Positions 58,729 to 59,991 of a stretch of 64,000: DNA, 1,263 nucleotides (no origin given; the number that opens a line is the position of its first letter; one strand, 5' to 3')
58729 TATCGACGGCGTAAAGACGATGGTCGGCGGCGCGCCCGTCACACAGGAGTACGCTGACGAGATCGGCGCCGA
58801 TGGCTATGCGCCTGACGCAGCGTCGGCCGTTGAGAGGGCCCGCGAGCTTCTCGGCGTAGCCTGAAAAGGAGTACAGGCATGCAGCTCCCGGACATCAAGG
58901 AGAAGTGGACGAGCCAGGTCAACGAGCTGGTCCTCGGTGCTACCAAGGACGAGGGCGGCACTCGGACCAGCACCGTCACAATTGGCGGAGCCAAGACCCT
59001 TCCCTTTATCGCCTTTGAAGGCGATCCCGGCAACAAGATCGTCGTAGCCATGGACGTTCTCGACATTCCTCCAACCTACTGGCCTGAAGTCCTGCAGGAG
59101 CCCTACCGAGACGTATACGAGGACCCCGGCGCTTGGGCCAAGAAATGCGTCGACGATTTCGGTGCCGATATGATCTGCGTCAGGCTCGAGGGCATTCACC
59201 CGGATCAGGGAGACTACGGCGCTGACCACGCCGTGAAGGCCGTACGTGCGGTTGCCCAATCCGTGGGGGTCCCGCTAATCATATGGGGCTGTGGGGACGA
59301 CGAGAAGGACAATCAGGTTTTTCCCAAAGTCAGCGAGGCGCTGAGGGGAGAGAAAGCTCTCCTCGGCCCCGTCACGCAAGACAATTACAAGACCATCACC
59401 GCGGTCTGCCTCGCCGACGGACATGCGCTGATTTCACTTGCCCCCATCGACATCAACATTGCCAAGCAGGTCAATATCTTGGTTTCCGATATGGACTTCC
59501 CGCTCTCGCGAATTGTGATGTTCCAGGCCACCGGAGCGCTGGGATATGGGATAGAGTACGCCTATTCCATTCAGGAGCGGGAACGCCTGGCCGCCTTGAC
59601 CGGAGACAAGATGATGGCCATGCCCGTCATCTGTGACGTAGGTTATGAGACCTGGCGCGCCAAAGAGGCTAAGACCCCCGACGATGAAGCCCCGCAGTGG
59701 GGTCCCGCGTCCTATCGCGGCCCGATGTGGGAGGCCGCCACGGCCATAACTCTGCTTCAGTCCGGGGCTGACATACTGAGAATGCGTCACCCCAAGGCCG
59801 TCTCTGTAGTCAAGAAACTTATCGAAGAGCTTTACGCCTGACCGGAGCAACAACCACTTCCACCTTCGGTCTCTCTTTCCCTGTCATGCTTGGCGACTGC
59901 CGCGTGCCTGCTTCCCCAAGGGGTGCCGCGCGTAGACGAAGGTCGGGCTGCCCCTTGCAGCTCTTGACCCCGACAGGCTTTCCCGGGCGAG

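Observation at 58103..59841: Orphan corrinoid-protein / CdhD(AcsD)-like pair with an unusual palindrome-rich leader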

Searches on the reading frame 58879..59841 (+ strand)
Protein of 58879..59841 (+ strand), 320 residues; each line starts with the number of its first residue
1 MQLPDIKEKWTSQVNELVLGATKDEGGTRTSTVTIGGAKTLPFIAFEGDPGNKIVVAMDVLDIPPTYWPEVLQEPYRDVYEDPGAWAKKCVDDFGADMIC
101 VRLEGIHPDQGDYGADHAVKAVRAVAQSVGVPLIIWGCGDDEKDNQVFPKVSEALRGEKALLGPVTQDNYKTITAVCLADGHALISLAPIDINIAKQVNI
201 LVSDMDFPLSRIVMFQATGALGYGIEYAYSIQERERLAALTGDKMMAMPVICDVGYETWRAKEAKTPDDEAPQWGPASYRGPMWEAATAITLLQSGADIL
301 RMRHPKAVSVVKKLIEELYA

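Call 3: search_protein_families(library=pfam, proteins=[window:58879-59841:+], max_evalue=0.01)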
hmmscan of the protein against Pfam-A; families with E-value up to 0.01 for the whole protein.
window:58879-59841:+ (320 aa): 1 family
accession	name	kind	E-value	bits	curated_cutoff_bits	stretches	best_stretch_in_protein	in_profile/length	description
PF03599.22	CdhD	-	2.2e-35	122.6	24.8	1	27-263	5-223/387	CO dehydrogenase/acetyl-CoA synthase delta subunit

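Call 4: search_protein_families(library=ncbifam, proteins=[window:58879-59841:+], max_evalue=0.01)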
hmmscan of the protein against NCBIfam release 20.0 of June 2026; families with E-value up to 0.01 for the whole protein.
window:58879-59841:+ (320 aa): 7 families
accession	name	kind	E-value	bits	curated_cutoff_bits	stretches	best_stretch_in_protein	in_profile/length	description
NF003376.0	PRK04452.1-2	subfamily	1.2e-122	408.7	280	1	1-319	1-312/313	acetyl-CoA decarbonylase/synthase complex subunit delta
NF003377.0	PRK04452.1-3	subfamily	5.7e-111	371.5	527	1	6-319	6-313/432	acetyl-CoA decarbonylase/synthase complex subunit delta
NF003375.0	PRK04452.1-1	subfamily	8.5e-97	324.9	488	1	7-319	109-424/442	acetyl-CoA decarbonylase/synthase complex subunit delta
NF040759.1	WLP_AcsD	exception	3.1e-79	266.4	430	1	9-318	7-311/312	acetyl-CoA decarbonylase/synthase complex subunit delta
TIGR00381.1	cdhD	equivalog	2.6e-75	253.6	252.9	1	7-318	68-373/389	CO dehydrogenase/acetyl-CoA synthase subunit delta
NF003378.0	PRK04452.1-4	subfamily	2.1e-66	224.3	634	1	8-317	66-364/384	acetyl-CoA decarbonylase/synthase complex subunit delta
NF003195.0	PRK04165.1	equivalog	0.0012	17.9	306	1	119-313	144-307/450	acetyl-CoA decarbonylase/synthase complex subunit gamma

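Call 6: find_homologous_proteins(query=window:58879-59841:+)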
Query window:58879-59841:+ (320 aa): 6549 proteins with E <= 0.001 among 8000 candidates; the best 120 are listed.
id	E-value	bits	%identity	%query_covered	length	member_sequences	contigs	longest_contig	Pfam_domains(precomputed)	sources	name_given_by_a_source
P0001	3.3e-197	672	90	100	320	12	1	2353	PF03599.23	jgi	jgi:acetyl-CoA decarbonylase/synthase complex subunit delta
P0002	5.6e-178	609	80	100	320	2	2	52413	PF03599.23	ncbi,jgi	-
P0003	1.9e-156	538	70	100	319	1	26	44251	PF03599.23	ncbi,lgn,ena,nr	ncbi:MAG: acetyl-CoA decarbonylase/synthase complex subunit delta [Candidatus Brocadia sp.]|nr:acety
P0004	6.2e-156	537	69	100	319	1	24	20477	PF03599.23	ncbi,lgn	-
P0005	8.9e-155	533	69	100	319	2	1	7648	PF03599.23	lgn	-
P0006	1.1e-154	532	69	100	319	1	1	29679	PF03599.23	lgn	-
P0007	2.0e-153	528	68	100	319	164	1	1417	PF03599.23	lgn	-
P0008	2.6e-153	528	69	100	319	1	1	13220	PF03599.23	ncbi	-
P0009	4.2e-153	527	69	100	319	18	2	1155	PF03599.23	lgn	-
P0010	1.0e-152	526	69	100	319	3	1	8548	PF03599.23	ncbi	-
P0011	1.5e-152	525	68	100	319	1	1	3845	PF03599.23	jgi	-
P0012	2.0e-152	525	68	100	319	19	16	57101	PF03599.23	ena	-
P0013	2.5e-152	525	68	100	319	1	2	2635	PF03599.23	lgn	-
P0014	5.5e-152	524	68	100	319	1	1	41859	PF03599.23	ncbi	-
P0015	5.5e-152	524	69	100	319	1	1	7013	PF03599.23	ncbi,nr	ncbi:MAG: acetyl-CoA decarbonylase/synthase complex subunit delta [Planctomycetota bacterium]|nr:ace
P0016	1.3e-151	522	68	100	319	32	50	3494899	PF03599.23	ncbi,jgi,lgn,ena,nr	ncbi:MAG: acetyl-CoA decarbonylase/synthase complex subunit delta [Planctomycetia bacterium]|nr:acet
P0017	1.5e-151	522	68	100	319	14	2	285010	PF03599.23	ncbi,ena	-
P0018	1.6e-151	522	68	100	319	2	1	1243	PF03599.23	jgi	jgi:acetyl-CoA decarbonylase/synthase complex subunit delta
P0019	7.4e-151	520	70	98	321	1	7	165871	PF03599.23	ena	-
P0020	1.3e-150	519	68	100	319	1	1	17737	PF03599.23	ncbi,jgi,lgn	-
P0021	1.3e-150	519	67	100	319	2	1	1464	PF03599.23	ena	-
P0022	2.4e-150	518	68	100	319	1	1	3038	PF03599.23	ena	-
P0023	3.0e-150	518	68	100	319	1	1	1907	PF03599.23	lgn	-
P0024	3.6e-150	518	66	100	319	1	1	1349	PF03599.23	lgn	-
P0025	3.8e-150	518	66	100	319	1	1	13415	PF03599.23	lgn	-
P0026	7.5e-150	517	67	100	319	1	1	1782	PF03599.23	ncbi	-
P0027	1.1e-149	516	66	100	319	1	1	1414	PF03599.23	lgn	-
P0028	1.7e-149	515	67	100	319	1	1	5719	PF03599.23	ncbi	-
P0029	3.1e-149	515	66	100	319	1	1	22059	PF03599.23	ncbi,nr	ncbi:MAG: acetyl-CoA decarbonylase/synthase complex subunit delta [wastewater metagenome]|nr:acetyl-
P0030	4.0e-149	514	67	100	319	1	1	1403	PF03599.23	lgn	-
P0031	4.1e-149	514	67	100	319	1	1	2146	PF03599.23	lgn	-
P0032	5.6e-149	514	67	100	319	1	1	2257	PF03599.23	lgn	-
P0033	5.7e-149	514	66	100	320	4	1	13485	PF03599.23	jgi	jgi:acetyl-CoA decarbonylase/synthase, CODH/ACS complex subunit delta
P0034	5.7e-149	514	67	100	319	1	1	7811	PF03599.23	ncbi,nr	ncbi:MAG: acetyl-CoA decarbonylase/synthase complex subunit delta [Planctomycetes bacterium]|nr:acet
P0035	7.4e-149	513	67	100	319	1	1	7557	PF03599.23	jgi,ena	-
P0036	8.5e-149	513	67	100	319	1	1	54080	PF03599.23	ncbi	-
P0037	8.8e-149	513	70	100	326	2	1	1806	PF03599.23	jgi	-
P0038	9.9e-149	513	67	100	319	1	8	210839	PF03599.23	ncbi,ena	-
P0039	1.1e-148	513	66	100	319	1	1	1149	PF03599.23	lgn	-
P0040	1.7e-148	512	67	100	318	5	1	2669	PF03599.23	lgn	-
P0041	3.0e-148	511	67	99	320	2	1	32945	PF03599.23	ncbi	-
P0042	3.2e-148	511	67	100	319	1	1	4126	PF03599.23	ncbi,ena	-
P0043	4.2e-148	511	67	100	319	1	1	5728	PF03599.23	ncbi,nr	ncbi:MAG TPA: CO dehydrogenase/acetyl-CoA synthase subunit delta [Candidatus Brocadiaceae bacterium]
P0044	4.2e-148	511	66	100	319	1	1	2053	PF03599.23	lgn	-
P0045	4.7e-148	511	67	100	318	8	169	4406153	PF03599.23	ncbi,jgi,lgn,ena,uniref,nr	ncbi:corrinoid/iron-sulfur protein small subunit [Candidatus Kuenenia stuttgartiensis]|jgi:acetyl-Co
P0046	7.9e-148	510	66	100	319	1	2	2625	PF03599.23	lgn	-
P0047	1.0e-147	510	69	99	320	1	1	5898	PF03599.23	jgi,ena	-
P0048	1.4e-147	509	65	100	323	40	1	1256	PF03599.23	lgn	-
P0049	1.4e-147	509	66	100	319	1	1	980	PF03599.23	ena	-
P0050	1.5e-147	509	66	100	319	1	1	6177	PF03599.23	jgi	jgi:acetyl-CoA decarbonylase/synthase complex subunit delta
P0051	1.5e-147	509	66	100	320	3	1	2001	PF03599.23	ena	-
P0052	1.7e-147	509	69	100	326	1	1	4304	PF03599.23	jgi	-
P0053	1.8e-147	509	67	99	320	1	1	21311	PF03599.23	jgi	-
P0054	2.0e-147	509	69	100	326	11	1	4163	PF03599.23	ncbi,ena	-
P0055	2.1e-147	509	66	100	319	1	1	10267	PF03599.23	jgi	-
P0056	2.6e-147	508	66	100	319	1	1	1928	PF03599.23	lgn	-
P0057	4.3e-147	508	65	100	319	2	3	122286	PF03599.23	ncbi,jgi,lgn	-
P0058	4.8e-147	507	66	100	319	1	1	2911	PF03599.23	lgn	-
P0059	4.9e-147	507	66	100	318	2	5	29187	PF03599.23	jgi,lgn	-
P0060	9.2e-147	506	66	100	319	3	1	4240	PF03599.23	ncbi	-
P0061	9.3e-147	506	66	100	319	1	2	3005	PF03599.23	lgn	-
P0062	1.8e-146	505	68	100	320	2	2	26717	PF03599.23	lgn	-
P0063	2.1e-146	505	67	99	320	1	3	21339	PF03599.23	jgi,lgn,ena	-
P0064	2.6e-146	505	67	100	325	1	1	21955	PF03599.23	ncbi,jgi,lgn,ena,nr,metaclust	ncbi:MAG: acetyl-CoA decarbonylase/synthase complex subunit delta [Planctomycetes bacterium DG_23]|n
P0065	2.9e-146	505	68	100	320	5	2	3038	PF03599.23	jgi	-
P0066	4.7e-146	504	66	100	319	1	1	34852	PF03599.23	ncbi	-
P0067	9.0e-146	503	66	100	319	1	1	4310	PF03599.23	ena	-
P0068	1.7e-145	502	66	99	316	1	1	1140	PF03599.23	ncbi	ncbi:MAG: acetyl-CoA decarbonylase/synthase complex subunit delta, partial [Planctomycetota bacteriu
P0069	1.8e-145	502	64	100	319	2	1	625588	PF03599.23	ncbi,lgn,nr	ncbi:MAG: CO dehydrogenase/acetyl-CoA synthase subunit delta [Candidatus Brocadiaceae bacterium]|nr:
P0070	4.0e-145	501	68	100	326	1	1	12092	PF03599.23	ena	-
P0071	4.5e-145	501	67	100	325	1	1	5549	PF03599.23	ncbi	-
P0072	8.3e-145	500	67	100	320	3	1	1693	PF03599.23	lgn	-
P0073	8.6e-145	500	68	100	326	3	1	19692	PF03599.23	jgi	-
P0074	2.2e-144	499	66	100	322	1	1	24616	PF03599.23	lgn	-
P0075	2.9e-144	498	67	100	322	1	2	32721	PF03599.23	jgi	-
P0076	3.9e-144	498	66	99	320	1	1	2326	PF03599.23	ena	-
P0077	7.2e-144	497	67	99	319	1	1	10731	PF03599.23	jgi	-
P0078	8.4e-144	497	65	100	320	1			PF03599.23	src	-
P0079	8.9e-144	497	65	100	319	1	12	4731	PF03599.23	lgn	-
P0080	3.8e-143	495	66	100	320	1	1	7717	PF03599.23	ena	-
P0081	5.6e-143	494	67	100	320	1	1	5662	PF03599.23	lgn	-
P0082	7.5e-143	494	67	100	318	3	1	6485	PF03599.23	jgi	-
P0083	9.1e-143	493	67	99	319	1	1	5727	PF03599.23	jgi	-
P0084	1.1e-142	493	67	100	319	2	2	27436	PF03599.23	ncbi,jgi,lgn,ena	-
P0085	2.1e-142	492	67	100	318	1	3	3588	PF03599.23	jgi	jgi:acetyl-CoA decarbonylase/synthase complex subunit delta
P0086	2.4e-142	492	66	100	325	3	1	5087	PF03599.23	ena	-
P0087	2.7e-142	492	66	100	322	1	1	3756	PF03599.23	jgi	jgi:acetyl-CoA decarbonylase/synthase complex subunit delta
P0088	7.7e-142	490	66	100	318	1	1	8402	PF03599.23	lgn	-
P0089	1.0e-141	490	65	100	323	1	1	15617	PF03599.23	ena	-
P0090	1.0e-141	490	65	100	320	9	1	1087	PF03599.23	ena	-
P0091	1.0e-141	490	67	99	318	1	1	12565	PF03599.23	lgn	-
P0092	1.1e-141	490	68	100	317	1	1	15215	PF03599.23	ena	-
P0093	1.3e-141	490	66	100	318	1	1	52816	PF03599.23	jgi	-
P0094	1.4e-141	489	67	99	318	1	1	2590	PF03599.23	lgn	-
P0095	1.6e-141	489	66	99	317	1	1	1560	PF03599.23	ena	-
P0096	1.7e-141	489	66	100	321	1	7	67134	PF03599.23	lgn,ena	-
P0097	1.8e-141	489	65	99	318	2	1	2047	PF03599.23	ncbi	-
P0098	2.3e-141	489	68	100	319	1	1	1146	PF03599.23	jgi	-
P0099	2.5e-141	489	67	100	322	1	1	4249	PF03599.23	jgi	jgi:acetyl-CoA decarbonylase/synthase complex subunit delta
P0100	2.5e-141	489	67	100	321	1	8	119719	PF03599.23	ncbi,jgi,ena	-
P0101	3.3e-141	488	66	100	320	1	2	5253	PF03599.23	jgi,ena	-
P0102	3.6e-141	488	64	99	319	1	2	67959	PF03599.23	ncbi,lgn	ncbi:MAG: CO dehydrogenase/acetyl-CoA synthase subunit delta [Candidatus Scalinduaceae bacterium]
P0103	3.6e-141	488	64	100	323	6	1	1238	PF03599.23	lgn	-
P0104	4.5e-141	488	66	100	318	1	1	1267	PF03599.23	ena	-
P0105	4.7e-141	488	64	99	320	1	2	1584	PF03599.23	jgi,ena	-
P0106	5.4e-141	487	65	100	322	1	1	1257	PF03599.23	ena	-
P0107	5.5e-141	487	65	100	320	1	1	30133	PF03599.23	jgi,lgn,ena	-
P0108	6.1e-141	487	66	100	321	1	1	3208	PF03599.23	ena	-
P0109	6.4e-141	487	66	99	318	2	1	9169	PF03599.23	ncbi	-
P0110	7.4e-141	487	67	100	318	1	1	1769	PF03599.23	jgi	jgi:acetyl-CoA decarbonylase/synthase complex subunit delta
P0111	8.2e-141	487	68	100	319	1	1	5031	PF03599.23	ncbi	-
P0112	8.9e-141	487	66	100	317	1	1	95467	PF03599.23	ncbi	-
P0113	1.1e-140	486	66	100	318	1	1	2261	PF03599.23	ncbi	-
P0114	1.4e-140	486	66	100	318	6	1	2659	PF03599.23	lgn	-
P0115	1.4e-140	486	67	100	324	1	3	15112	PF03599.23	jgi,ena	-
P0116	1.5e-140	486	65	99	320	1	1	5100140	PF03599.23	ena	-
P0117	1.5e-140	486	65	100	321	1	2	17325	PF03599.23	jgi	jgi:acetyl-CoA decarbonylase/synthase complex subunit delta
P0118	1.5e-140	486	63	100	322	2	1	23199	PF03599.23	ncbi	ncbi:MAG: CO dehydrogenase/acetyl-CoA synthase subunit delta [Candidatus Anammoxibacter sp.]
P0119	1.6e-140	486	65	99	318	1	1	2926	PF03599.23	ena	-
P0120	1.7e-140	486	66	100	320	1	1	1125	PF03599.23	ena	-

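Call 7: find_encoding_contigs(protein=P0045, flank=10000, max_places=3)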
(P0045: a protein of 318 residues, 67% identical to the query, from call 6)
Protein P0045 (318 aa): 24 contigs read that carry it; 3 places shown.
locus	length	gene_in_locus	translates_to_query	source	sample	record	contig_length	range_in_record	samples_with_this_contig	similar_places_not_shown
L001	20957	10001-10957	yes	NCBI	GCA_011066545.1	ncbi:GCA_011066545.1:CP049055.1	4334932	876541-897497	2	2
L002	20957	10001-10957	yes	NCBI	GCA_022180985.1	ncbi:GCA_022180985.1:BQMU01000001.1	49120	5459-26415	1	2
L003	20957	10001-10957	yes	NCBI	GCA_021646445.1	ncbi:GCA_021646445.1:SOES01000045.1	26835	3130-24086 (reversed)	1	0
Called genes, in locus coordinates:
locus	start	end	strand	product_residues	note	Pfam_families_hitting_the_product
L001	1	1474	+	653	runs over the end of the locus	PF03063:Prismane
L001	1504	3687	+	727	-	PF18537:CODH_A_N, PF03598:CdhC, PF19436:ACS_CODH_B_C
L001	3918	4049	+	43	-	-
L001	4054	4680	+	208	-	PF00574:CLP_protease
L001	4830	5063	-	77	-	-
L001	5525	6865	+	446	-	PF04060:FeS, PF03599:CdhD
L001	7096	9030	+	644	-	PF00111:Fer2, PF17650:RACo_linker, PF17651:Raco_middle, PF14574:RACo_C_ter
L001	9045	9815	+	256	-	PF01656:CbiA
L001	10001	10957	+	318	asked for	PF03599:CdhD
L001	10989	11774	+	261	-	PF00809:Pterin_bind, PF03599:CdhD (weak)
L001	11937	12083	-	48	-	-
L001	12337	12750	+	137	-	PF13279:4HBT_2, PF03061:4HBT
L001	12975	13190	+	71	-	-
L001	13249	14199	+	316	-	PF01584:CheW, PF00072:Response_reg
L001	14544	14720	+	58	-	-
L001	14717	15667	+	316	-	PF00294:PfkB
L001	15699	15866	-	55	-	-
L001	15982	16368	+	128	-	-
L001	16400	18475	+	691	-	PF02985:HEAT (faint), PF12717:Cnd1 (faint), PF13513:HEAT_EZ (faint), PF13646:HEAT_2 (weak), PF14666:RICTOR_M (faint), PF13646:HEAT_2 (weak), PF13646:HEAT_2, PF03130:HEAT_PBS (weak), +6 more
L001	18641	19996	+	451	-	PF02254:TrkA_N, PF03721:UDPG_MGDP_dh_N (faint), PF13241:NAD_binding_7 (faint), PF02080:TrkA_C, PF02254:TrkA_N, PF02080:TrkA_C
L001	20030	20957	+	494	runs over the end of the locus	PF02386:TrkH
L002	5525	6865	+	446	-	PF04060:FeS, PF03599:CdhD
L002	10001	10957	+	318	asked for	PF03599:CdhD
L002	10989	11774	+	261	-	PF00809:Pterin_bind, PF03599:CdhD (weak)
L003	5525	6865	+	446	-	PF04060:FeS, PF03599:CdhD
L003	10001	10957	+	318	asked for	PF03599:CdhD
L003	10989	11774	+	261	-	PF00809:Pterin_bind, PF03599:CdhD (weak)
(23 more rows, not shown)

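Call 8: find_encoding_contigs(protein=P0002, flank=10000, max_places=3)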
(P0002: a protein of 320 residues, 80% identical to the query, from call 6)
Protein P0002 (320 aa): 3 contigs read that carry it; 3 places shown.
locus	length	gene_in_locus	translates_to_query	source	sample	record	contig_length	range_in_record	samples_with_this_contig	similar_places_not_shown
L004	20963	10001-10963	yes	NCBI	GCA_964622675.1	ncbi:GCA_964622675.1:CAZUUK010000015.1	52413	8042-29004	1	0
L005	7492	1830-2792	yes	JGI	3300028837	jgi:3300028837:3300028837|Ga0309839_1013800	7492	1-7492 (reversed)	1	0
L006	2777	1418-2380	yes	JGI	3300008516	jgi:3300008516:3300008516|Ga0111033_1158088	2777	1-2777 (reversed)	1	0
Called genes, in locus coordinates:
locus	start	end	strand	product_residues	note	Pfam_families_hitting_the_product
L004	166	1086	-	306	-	PF02481:DNA_processg_A, PF18306:LDcluster4 (faint)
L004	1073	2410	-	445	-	PF07690:MFS_1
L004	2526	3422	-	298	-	PF01259:SAICAR_synt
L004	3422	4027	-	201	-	PF00117:GATase, PF01174:SNO (weak)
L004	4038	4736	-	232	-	PF00691:OmpA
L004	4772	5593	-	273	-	PF06750:A24_N_bact, PF01478:Peptidase_A24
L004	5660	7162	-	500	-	PF11013:DUF2851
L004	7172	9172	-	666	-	PF01487:DHquinase_I, PF03807:F420_oxidored (faint), PF08501:Shikimate_dh_N, PF01488:Shikimate_DH (weak), PF18317:SDH_C, PF01202:SKI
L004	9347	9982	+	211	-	PF02607:B12-binding_2, PF02310:B12-binding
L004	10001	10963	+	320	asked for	PF03599:CdhD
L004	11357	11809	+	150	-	PF01475:FUR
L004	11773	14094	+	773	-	PF01926:MMR_HSR1, PF02421:FeoB_N, PF17910:FeoB_Cyto (faint), PF07670:Gate, PF07664:FeoB_C, PF07670:Gate (weak)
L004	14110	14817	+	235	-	PF02742:Fe_dep_repr_C, PF04023:FeoA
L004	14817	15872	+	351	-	PF01408:GFO_IDH_MocA, PF22725:GFO_IDH_MocA_C3, PF02894:GFO_IDH_MocA_C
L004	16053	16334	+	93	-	PF04316:FlgM (weak)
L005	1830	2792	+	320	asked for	PF03599:CdhD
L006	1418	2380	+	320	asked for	PF03599:CdhD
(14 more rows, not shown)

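Call 11: find_related_loci(query=window:58879-59841:+, collection=genome_contigs, flank=10000)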
Query window:58879-59841:+ (320 aa) in genome_contigs; peptide patterns used: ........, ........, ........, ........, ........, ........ (x = any residue, [..] = any of these).
246 stretches matched a pattern; 216 encode a relative of the query (tblastn E <= 1e-3); the best 80 are kept; 80 distinct loci.
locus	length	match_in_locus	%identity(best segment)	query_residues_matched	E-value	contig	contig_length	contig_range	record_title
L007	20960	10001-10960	80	1-320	0e+0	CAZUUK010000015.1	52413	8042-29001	MAG TPA_asm: uncultured Planctomycetota bacterium isolate SRP068000_co1_50 genome assembly, contig: NODE_527_length_5241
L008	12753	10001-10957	69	1-319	8e-159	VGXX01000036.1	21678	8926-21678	MAG: Planctomycetota bacterium isolate M_DeepCast_100m_m2_243 M_DeepCast_100m_m2_243_Ga0194119_10004452, whole genome sh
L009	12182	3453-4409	68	1-319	7e-158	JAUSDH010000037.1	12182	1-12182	MAG: Candidatus Brocadiaceae bacterium isolate E14_concoct.bin.99 E14_k141_1176208, whole genome shotgun sequence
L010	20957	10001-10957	68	1-319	1e-157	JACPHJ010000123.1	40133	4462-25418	MAG: Planctomycetota bacterium isolate NC_groundwater_411_Ag_B-0.1um_42_12 GD18-4_B1_scaffold_1051827, whole genome shot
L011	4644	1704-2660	68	1-319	2e-160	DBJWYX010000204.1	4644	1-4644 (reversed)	MAG TPA_asm: Candidatus Wunengus sp. YC64 NODE_8169_length_4644_cov_6.218130, whole genome shotgun sequence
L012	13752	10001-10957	68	1-319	3e-157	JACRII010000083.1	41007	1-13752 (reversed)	MAG: Planctomycetota bacterium isolate NC_groundwater_1799_Pr3_B-0.1um_42_210 SR-2_scaffold_141_936650, whole genome sho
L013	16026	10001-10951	66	1-319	3e-146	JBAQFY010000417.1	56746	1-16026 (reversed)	MAG: Sedimentisphaerales bacterium isolate MFD06995_ilm_asm_bin24 k127_300459, whole genome shotgun sequence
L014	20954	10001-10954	64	1-318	3e-146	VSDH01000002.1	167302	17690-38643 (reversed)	MAG: Candidatus Scalindua sediminis isolate MohnsGC08_192 NODE_2_length_167302_cov_57.209682, whole genome shotgun seque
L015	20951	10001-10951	66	1-319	2e-145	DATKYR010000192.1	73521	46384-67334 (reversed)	MAG TPA_asm: Sedimentisphaerales bacterium isolate SMAG_U14224 k141_2175289, whole genome shotgun sequence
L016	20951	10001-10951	66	1-319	9e-146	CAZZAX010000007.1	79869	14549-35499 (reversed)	MAG TPA_asm: uncultured Pirellulales bacterium isolate SRP068000_co1_46 genome assembly, contig: NODE_192_length_79869_c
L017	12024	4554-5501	66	1-318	2e-145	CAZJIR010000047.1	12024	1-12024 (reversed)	MAG TPA_asm: uncultured Pirellulales bacterium isolate binchicken_co211_289 genome assembly, contig: NODE_3653_length_12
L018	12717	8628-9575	67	1-318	5e-145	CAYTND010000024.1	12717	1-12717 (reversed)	MAG TPA_asm: uncultured Pirellulales bacterium isolate binchicken_co121_5 genome assembly, contig: NODE_3553_length_1271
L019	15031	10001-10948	65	1-318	1e-144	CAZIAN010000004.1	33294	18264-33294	MAG TPA_asm: uncultured Pirellulales bacterium isolate binchicken_co81_115 genome assembly, contig: NODE_1527_length_332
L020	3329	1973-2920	66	1-318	5e-150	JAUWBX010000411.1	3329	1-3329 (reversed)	MAG: Phycisphaerae bacterium isolate CSMAG_2123 CSMAG_2123_k141_379668_length_3329_cov_8.0000, whole genome shotgun sequ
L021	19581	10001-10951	65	1-319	3e-144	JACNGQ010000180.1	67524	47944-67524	MAG: Planctomycetota bacterium isolate NIOZ-UU13 NIOZ-UU_NODE_353_length_67524_cov_10.5532, whole genome shotgun sequenc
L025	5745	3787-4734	66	1-318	8e-145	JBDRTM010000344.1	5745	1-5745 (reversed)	MAG: Planctomycetota bacterium isolate MEGAHIT-group-3.76 k141_622286, whole genome shotgun sequence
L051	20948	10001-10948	62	1-318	5e-136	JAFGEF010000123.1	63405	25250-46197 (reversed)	MAG: Sedimentisphaerales bacterium isolate Zod_Metabat.1213 k87_10179556, whole genome shotgun sequence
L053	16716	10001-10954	64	1-320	1e-130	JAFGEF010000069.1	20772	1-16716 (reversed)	MAG: Sedimentisphaerales bacterium isolate Zod_Metabat.1213 k87_5816508, whole genome shotgun sequence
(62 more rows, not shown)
